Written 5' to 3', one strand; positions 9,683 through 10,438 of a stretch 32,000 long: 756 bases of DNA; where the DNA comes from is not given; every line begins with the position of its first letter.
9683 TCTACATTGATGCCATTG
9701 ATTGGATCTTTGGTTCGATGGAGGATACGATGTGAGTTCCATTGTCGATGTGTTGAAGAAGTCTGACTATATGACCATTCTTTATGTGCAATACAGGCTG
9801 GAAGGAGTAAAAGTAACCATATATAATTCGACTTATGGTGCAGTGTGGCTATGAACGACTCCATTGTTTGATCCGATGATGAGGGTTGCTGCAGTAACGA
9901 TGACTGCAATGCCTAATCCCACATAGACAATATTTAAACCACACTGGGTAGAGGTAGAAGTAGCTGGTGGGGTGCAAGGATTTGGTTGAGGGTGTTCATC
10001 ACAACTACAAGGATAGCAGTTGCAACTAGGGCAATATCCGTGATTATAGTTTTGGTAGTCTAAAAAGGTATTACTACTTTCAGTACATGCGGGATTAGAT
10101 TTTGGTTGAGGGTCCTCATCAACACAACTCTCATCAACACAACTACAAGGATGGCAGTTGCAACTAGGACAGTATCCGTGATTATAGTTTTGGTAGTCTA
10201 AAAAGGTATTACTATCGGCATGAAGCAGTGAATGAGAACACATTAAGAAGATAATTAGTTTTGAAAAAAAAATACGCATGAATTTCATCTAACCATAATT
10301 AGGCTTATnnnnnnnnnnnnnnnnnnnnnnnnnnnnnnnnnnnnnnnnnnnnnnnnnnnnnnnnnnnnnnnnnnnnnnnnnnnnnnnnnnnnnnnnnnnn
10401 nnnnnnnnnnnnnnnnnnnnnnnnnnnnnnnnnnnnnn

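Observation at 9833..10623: Adjacent paralogous small Cys/His-rich exported proteins with a C-terminal TM anchor and an OmcA-like DPCAP motif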

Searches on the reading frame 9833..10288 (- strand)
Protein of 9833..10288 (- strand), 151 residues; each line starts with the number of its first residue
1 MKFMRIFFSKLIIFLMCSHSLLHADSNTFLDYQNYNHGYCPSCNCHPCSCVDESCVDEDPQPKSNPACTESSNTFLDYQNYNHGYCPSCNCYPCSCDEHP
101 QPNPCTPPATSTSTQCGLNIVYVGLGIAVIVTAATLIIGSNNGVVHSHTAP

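Call 4: search_protein_families(library=pfam, proteins=[window:9833-10288:-], max_evalue=1)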
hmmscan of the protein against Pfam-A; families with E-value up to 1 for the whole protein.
window:9833-10288:- (151 aa): 2 families
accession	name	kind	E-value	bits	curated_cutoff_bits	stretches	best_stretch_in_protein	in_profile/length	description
PF12737.12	Mating_C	-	0.018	14.7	22.5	1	24-114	239-331/409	C-terminal domain of homeodomain 1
PF25028.1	FnI_RECK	-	0.96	10.2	30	0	33-51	11-29/40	RECK, fibronectin type I module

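Call 6: search_protein_families(library=ncbifam, proteins=[window:9833-10288:-], max_evalue=0.1)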
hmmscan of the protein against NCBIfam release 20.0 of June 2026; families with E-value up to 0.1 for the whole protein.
window:9833-10288:- (151 aa): 2 families
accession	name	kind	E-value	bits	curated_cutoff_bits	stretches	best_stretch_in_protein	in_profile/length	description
TIGR02008.1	fdx_plant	subfamily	0.0044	16.8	81.15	0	70-95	59-84/97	ferredoxin [2Fe-2S]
TIGR00917.1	2A060601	subfamily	0.045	11.3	1016.5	1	47-141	171-261/1204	NPC intracellular cholesterol transporter 1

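Call 9: find_homologous_proteins(query=window:9833-10288:-, max_evalue=1)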
Query window:9833-10288:- (151 aa): 72 proteins with E <= 1 among 161 candidates.
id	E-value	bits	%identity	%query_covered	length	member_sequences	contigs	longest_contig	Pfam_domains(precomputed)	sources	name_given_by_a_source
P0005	5.0e-98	343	100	98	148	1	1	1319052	-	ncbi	ncbi:MAG: hypothetical protein R3E91_05590 [Chlamydiales bacterium]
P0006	2.9e-30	123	47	98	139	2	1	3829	-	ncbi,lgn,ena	-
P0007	3.5e-29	119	61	55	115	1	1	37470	-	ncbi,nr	ncbi:MAG: hypothetical protein JJU12_05465 [Chlamydiales bacterium]|nr:hypothetical protein [Chlamyd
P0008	1.2e-27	114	47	54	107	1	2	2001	-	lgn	-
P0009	2.3e-27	113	44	97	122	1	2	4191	-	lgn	-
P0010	3.0e-24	103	55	55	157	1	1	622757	-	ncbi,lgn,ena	-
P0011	1.5e-22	98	44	44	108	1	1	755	-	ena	-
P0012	5.7e-22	96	51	52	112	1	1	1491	-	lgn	-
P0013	1.1e-21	95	42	96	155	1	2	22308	-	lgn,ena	-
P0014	1.4e-21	95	41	96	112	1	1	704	-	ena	-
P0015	5.3e-19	86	42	98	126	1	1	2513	-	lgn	-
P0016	3.7e-18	84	38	97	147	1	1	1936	-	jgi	jgi:hypothetical protein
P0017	6.0e-18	83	42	100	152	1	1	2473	-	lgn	-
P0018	8.3e-18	82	53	31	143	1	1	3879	-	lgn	-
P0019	1.5e-17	82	39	96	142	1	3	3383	-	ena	-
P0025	5.9e-16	76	39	93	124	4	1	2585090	-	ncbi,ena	-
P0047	1.8e-11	62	34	96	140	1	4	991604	-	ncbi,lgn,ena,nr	ncbi:MAG: hypothetical protein S4CHLAM45_03110 [Chlamydiales bacterium]|nr:hypothetical protein [Chl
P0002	3.2e-9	55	80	17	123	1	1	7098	-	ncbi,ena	-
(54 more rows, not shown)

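Call 13: find_encoding_contigs(protein=P0025, flank=8000, max_places=3)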
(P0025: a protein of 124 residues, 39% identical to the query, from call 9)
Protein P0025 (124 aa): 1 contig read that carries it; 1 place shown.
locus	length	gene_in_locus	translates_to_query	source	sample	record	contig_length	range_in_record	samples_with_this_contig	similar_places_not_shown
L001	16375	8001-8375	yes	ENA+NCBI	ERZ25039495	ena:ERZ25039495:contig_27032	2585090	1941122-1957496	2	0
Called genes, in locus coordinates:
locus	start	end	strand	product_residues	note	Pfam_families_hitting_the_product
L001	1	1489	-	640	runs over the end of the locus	PF01496:V_ATPase_I (weak)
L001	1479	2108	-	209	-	PF01813:ATP-synt_D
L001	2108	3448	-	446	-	PF02874:ATP-synt_ab_N, PF00006:ATP-synt_ab, PF22919:ATP-synt_VA_C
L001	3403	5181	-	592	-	PF02874:ATP-synt_ab_N, PF16886:ATP-synt_ab_Xtn, PF00006:ATP-synt_ab, PF22919:ATP-synt_VA_C (weak)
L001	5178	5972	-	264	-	PF10962:DUF2764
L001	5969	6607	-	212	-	-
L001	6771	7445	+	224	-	-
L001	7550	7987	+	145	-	-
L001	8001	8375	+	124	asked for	-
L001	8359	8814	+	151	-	-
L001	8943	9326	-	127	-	-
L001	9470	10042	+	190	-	-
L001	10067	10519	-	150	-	PF00011:HSP20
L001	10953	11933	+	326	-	PF00923:TAL_FSA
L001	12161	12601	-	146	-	-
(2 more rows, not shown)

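Call 15: find_encoding_contigs(protein=P0047, flank=8000, max_places=2)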
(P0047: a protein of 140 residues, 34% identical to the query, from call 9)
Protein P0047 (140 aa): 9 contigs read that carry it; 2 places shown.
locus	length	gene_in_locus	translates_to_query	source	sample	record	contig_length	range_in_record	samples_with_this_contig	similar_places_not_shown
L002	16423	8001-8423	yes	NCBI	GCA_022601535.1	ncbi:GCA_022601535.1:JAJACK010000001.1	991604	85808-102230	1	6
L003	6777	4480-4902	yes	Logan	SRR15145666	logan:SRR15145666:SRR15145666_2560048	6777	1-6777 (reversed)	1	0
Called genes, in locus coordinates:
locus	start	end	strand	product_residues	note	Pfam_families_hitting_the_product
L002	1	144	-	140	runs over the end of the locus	PF00137:ATP-synt_C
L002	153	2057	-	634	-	PF01496:V_ATPase_I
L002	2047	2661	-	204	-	PF01813:ATP-synt_D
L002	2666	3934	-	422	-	PF02874:ATP-synt_ab_N, PF00006:ATP-synt_ab, PF22919:ATP-synt_VA_C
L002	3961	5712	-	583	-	PF02874:ATP-synt_ab_N, PF16886:ATP-synt_ab_Xtn, PF00006:ATP-synt_ab, PF22919:ATP-synt_VA_C (weak)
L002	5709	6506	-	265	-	PF10962:DUF2764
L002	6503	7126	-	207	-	-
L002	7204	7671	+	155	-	-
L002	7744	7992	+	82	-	-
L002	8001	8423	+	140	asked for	-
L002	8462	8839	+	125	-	-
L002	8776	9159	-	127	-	-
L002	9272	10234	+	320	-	PF00923:TAL_FSA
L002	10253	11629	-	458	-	-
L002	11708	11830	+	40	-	-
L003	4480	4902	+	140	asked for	-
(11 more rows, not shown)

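Call 16: find_encoding_contigs(protein=P0010, flank=8000, max_places=2)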
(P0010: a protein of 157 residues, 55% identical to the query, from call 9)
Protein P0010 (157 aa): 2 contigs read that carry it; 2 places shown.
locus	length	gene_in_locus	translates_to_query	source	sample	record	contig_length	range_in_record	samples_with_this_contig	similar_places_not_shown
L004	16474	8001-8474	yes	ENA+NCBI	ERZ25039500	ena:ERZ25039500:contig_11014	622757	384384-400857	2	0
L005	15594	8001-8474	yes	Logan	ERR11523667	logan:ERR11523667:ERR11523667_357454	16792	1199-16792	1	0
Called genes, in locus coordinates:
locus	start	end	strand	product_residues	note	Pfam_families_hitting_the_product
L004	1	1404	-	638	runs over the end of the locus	PF01496:V_ATPase_I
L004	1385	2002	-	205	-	PF01813:ATP-synt_D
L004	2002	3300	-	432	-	PF02874:ATP-synt_ab_N, PF00006:ATP-synt_ab, PF22919:ATP-synt_VA_C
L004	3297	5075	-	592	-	PF02874:ATP-synt_ab_N, PF16886:ATP-synt_ab_Xtn, PF00006:ATP-synt_ab, PF22919:ATP-synt_VA_C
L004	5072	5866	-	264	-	PF10962:DUF2764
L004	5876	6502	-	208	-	PF16999:V-ATPase_G_2 (weak)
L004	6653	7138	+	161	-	-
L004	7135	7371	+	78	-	-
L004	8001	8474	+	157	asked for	-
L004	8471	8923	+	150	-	-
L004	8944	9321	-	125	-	-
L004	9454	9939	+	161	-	-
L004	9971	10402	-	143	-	PF00011:HSP20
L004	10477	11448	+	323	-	PF00923:TAL_FSA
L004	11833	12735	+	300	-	-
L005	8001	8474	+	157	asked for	-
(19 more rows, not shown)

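Call 19: find_related_loci(query=A1, collection=genome_contigs, flank=6000)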
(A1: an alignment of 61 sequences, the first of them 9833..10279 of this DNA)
Query A1 (148 aa) in genome_contigs; peptide patterns used: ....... (x = any residue, [..] = any of these).
89 stretches matched a pattern; 21 encode a relative of the query (tblastn E <= 1e-3); 21 distinct loci.
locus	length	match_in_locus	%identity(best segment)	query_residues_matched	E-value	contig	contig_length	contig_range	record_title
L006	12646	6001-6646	46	1-148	2e-37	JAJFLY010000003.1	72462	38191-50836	MAG: Chlamydiae bacterium isolate OFTM232 OFTM232_2, whole genome shotgun sequence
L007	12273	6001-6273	59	66-148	1e-31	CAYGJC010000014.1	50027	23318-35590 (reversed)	MAG TPA_asm: uncultured bacterium isolate ERP117304_co1_155 genome assembly, contig: NODE_802_length_50027_cov_31.541883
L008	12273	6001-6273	59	66-148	1e-31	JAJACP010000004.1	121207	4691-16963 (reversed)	MAG: Chlamydiales bacterium isolate O_S4.2_2 S4CHLAM2_4, whole genome shotgun sequence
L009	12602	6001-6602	55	66-148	1e-29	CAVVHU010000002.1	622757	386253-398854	MAG: uncultured Chlamydiales bacterium isolate MFD02923.bin.1.43 genome assembly, contig: contig_11014, whole genome sho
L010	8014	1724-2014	61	66-148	8e-29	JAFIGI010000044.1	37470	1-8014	MAG: Chlamydiales bacterium isolate coassembly_bin.4 k141_126434, whole genome shotgun sequence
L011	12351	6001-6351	35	1-147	9e-22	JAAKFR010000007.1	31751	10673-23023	MAG: Chlamydiae bacterium isolate K940_chlam_9 K940chlam9_7, whole genome shotgun sequence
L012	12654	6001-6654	48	1-140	7e-21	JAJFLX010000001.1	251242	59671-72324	MAG: Chlamydiae bacterium isolate OFTM85 OFTM85_0, whole genome shotgun sequence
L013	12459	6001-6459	31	5-145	8e-19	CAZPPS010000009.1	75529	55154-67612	MAG TPA_asm: uncultured bacterium isolate SRP262948_co1_220 genome assembly, contig: NODE_364_length_75529_cov_6.961868,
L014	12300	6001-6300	40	23-140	8e-17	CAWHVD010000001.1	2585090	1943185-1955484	MAG: uncultured Chlamydiales bacterium isolate MFD02416.bin.1.76 genome assembly, contig: contig_27032, whole genome sho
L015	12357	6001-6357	33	1-145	3e-16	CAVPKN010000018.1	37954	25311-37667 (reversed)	MAG: uncultured Chlamydiales bacterium isolate MFD10064.bin.2.108 genome assembly, contig: contig_27350, whole genome sh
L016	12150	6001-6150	56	1-50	1e-15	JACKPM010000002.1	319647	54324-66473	MAG: Chlamydiales bacterium isolate HK-STAS-VERR_A-1 HK-STAS-VERR_A-1_2, whole genome shotgun sequence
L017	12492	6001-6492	36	1-148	2e-15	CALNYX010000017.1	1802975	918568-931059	MAG: uncultured Chlamydiaceae bacterium isolate LOGT_bin.0132 genome assembly, contig: contig_7838, whole genome shotgun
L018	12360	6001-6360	35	1-140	4e-15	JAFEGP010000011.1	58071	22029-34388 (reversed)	MAG: Verrucomicrobia bacterium isolate SZAS-3 VERR-TMP-1__11__length-58071, whole genome shotgun sequence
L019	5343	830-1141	36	68-140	5e-15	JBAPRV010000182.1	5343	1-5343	MAG: Chlamydiales bacterium isolate MFD01065_ilm_asm_bin35 k127_30770, whole genome shotgun sequence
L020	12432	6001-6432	34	1-145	2e-14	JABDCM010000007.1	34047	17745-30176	MAG: Chlamydiae bacterium isolate BWMinHeated_Nextera47_MAG2 3300020825.a:Ga0207115_1013, whole genome shotgun sequence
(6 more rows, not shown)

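Call 22: search_protein_families(library=pfam, alignment_id=A2, max_evalue=0.1)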
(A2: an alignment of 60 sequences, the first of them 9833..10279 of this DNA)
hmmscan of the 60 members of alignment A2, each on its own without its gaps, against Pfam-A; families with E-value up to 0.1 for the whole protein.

A. member 1, window:9833-10279:- (148 aa): 1 family
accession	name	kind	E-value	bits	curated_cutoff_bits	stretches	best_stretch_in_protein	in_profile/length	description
PF12737.12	Mating_C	-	0.017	14.8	22.5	1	21-111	239-331/409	C-terminal domain of homeodomain 1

B. families by the number of members that match (of 60 scanned): 6 families
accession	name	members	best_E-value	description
PF05887.16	Trypan_PARP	2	0.0033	Procyclic acidic repetitive protein (PARP)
PF12737.12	Mating_C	1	0.017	C-terminal domain of homeodomain 1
PF25184.1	YxzE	1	0.018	YxzE-like putative bacteriocin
PF04159.19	NB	1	0.041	NB glycoprotein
PF00465.25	Fe-ADH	1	0.047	Iron-containing alcohol dehydrogenase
PF25631.1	Inovirus_capsid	1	0.088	Inovirus capsid protein family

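Call 25: search_protein_representatives(alignment_id=A2)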
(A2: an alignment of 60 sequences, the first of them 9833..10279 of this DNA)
Query: 60 sequences, 127 profile positions. Proteins with E-value up to 0.001 (for the whole library): 75; up to 1e-10: 37; up to 1e-30: 14. The best 75 are listed.
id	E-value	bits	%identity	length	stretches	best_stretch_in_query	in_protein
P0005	1.7e-44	167.0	-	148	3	1-63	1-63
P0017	3.5e-43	162.7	-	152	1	1-125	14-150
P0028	1.9e-38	147.4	-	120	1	1-122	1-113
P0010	2.1e-37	144.1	-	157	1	1-123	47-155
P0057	8.2e-37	142.1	-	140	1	1-120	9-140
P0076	1.1e-35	138.5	-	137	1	1-122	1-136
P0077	3.8e-35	136.7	-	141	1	1-123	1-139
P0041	8.0e-35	135.7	-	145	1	2-124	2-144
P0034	7.4e-34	132.6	-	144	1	1-124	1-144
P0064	9.3e-34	132.3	-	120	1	1-123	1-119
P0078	4.1e-33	130.2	-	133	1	2-121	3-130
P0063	9.5e-33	129.0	-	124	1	2-122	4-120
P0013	1.1e-31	125.5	-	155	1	2-124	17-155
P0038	1.2e-31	125.5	-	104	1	1-124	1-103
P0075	2.5e-30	121.2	-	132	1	1-122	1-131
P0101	3.0e-09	53.0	-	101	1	49-118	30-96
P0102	3.4e-09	52.9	-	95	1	64-125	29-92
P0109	1.1e-07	48.0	-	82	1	67-124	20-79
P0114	3.2e-07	46.5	-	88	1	64-125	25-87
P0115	3.3e-07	46.4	-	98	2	58-123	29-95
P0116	6.2e-07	45.5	-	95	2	74-121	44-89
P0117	9.8e-07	44.9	-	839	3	34-64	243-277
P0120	1.1e-05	41.4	-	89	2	76-126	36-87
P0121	2.0e-05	40.7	-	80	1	75-123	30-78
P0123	4.2e-05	39.6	-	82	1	70-118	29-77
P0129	1.3e-04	38.0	-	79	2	82-124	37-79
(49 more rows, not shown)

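Call 27: list_cluster_members(proteins=[P0101, P0102, P0109, P0114, P0115, P0116, P0121, P0123, P0129, P0120])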
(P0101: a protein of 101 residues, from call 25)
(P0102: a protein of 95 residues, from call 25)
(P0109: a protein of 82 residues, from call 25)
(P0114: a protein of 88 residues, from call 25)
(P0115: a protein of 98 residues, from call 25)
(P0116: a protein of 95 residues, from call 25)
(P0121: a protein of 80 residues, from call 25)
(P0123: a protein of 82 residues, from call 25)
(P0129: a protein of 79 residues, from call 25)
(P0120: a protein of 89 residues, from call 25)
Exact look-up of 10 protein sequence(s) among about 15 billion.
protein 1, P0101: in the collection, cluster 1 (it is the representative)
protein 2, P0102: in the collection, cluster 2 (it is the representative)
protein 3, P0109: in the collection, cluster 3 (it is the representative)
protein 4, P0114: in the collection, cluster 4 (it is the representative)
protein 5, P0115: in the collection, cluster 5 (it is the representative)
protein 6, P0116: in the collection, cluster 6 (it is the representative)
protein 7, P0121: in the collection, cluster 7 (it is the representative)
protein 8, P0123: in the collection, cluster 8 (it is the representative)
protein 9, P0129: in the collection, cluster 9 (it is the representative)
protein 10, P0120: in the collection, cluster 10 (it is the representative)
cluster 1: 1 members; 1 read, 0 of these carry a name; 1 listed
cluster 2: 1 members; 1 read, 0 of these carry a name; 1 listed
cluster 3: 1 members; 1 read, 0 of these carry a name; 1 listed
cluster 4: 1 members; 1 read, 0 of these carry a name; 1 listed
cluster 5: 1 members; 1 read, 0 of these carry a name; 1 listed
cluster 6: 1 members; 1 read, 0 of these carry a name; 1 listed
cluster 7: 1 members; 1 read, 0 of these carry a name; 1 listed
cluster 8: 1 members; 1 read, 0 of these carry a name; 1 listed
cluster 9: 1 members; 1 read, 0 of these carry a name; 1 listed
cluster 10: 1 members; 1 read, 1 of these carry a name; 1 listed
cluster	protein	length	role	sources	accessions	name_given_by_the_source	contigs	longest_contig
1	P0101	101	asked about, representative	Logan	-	-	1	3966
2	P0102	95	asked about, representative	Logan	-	-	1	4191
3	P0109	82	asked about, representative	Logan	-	-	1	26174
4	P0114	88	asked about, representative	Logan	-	-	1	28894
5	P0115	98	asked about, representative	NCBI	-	-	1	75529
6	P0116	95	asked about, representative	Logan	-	-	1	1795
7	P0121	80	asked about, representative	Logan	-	-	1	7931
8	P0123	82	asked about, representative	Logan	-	-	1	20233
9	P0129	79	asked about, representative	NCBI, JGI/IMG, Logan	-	-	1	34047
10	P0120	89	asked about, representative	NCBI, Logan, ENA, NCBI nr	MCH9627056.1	MAG: hypothetical protein S4CHLAM2_06900 [Chlamydiales bacterium] | hypothetical protein [Chlamydiales bacterium]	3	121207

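Call 37: search_solved_structures(query=A2, max_evalue=10)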
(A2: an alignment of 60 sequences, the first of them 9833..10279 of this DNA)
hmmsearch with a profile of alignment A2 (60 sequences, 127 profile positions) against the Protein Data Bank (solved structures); distinct sequences matched with E-value up to 10: 1.
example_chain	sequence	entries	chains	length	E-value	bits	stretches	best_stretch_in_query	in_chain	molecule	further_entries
8pjs_A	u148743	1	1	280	5.3e-07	32.8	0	76-112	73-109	SAKeCEref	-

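Call 43: predict_structure(alignment_id=A2)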
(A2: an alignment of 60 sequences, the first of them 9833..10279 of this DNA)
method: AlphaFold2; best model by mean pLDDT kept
length: 148 residues; sequences in the alignment: 60
mean_pLDDT: 62.7   pTM: 0.37
mean pLDDT of the five models: 62.7, 62.6, 61.8, 61.6, 61.4
residues with pLDDT >= 90: 14; 70-90: 35; 50-70: 57; < 50: 42
segments of 3 or more residues with pLDDT < 50: 49-56, 58-68, 70-76, 78-83, 85-89
pLDDT, mean of each block of 10 residues (from residue 1): 87 78 57 55 51 46 47 46 47 57 53 67 91 85 77
secondary structure, 60 per line:
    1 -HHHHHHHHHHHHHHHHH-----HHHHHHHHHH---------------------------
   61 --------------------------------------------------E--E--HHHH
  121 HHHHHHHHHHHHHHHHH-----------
elements in order: H2-18 H24-33 H117-137

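Call 58: search_protein_families(library=ncbifam, alignment_id=A2, max_evalue=1)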
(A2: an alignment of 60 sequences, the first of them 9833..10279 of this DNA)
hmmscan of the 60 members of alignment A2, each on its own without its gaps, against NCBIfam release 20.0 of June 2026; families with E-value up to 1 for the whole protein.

A. member 1, window:9833-10279:- (148 aa): 2 families
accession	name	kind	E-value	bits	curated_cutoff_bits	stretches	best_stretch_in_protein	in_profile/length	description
TIGR02008.1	fdx_plant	subfamily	0.0041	16.9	81.15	1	67-92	59-84/97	ferredoxin [2Fe-2S]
TIGR00917.1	2A060601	subfamily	0.043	11.4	1016.5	1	44-138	171-261/1204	NPC intracellular cholesterol transporter 1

B. families by the number of members that match (of 60 scanned): 15 families
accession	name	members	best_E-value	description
NF040983.1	BimA_second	7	0.0046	trimeric autotransporter actin-nucleating factor BimA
TIGR02008.1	fdx_plant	2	0.0041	ferredoxin [2Fe-2S]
TIGR04361.1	TrbK_Ti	2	0.22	entry exclusion protein TrbK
NF052429.1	LpqS_Mycobact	1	0.018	putative copper homeostasis (lipo)protein LpqS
TIGR00917.1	2A060601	1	0.043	NPC intracellular cholesterol transporter 1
NF038309.1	HisXaaSer_A3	1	0.053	His-Xaa-Ser repeat protein HxsA3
NF052666.1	VPA0252_fam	1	0.11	VPA0252 family protein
NF006444.0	PRK08762.1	1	0.17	molybdopterin-synthase adenylyltransferase MoeB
TIGR03931.1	T7SS_Rv3446c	1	0.2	type VII secretion-associated protein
NF033636.1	acid_shock_Asr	1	0.2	acid resistance repetitive basic protein Asr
NF046089.1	CD3337_EF1877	1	0.4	CD3337/EF1877 family mobilome membrane protein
TIGR01535.1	glucan_glucosid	1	0.55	glucan 1,4-alpha-glucosidase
NF006325.0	PRK08541.1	1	0.61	flagellin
NF051442.1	NheB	1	0.62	non-hemolytic enterotoxin subunit B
NF049871.2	cytotoxin_MakA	1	0.72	alpha-pore-forming cytotoxin MakA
